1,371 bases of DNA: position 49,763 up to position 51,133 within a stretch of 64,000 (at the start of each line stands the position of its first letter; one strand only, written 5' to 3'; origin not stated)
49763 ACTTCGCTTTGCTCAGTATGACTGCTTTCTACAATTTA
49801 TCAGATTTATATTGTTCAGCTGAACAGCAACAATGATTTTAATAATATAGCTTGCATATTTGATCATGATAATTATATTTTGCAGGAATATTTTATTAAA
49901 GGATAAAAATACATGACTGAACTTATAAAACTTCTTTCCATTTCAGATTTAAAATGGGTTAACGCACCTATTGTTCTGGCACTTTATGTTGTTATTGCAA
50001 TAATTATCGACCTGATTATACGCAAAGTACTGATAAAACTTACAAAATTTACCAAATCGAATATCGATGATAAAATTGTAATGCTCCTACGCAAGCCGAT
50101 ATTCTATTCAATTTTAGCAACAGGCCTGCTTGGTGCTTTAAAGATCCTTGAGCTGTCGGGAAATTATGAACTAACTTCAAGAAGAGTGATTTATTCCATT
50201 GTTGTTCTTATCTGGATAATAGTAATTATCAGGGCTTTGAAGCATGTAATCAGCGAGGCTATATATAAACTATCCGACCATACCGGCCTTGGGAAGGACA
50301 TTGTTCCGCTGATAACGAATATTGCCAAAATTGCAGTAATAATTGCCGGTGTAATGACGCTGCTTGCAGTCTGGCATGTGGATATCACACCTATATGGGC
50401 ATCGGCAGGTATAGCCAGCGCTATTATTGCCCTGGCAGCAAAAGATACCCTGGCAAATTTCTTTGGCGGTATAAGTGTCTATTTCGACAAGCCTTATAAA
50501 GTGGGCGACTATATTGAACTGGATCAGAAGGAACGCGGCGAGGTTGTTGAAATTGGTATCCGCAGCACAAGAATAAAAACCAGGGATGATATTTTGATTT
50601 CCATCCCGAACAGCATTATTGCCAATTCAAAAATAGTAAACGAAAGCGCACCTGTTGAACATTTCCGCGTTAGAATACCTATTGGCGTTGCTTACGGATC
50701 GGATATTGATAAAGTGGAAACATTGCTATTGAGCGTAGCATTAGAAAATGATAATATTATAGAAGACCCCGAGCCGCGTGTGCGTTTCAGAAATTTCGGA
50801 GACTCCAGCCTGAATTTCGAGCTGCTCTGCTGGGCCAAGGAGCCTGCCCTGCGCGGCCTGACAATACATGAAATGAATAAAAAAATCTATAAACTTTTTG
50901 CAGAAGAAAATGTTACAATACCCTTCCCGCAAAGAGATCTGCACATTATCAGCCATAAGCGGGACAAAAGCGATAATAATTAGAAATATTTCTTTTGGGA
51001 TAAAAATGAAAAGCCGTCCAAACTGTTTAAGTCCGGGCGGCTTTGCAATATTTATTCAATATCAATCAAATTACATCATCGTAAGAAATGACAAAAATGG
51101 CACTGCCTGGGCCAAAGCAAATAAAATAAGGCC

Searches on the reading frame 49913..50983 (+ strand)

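Call 9: search_protein_families(library=pfam, proteins=[window:49913-50983:+])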
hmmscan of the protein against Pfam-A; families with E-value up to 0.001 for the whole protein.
window:49913-50983:+ (356 aa): 2 families
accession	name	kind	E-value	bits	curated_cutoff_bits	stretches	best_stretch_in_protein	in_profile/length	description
PF00924.24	MS_channel_2nd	-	5.8e-19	68.4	20.2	1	178-244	1-66/68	Mechanosensitive ion channel, beta-domain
PF21082.3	MS_channel_3rd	-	5.9e-19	68.7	21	1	253-335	1-87/88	Mechanosensitive ion channel MscS, C-terminal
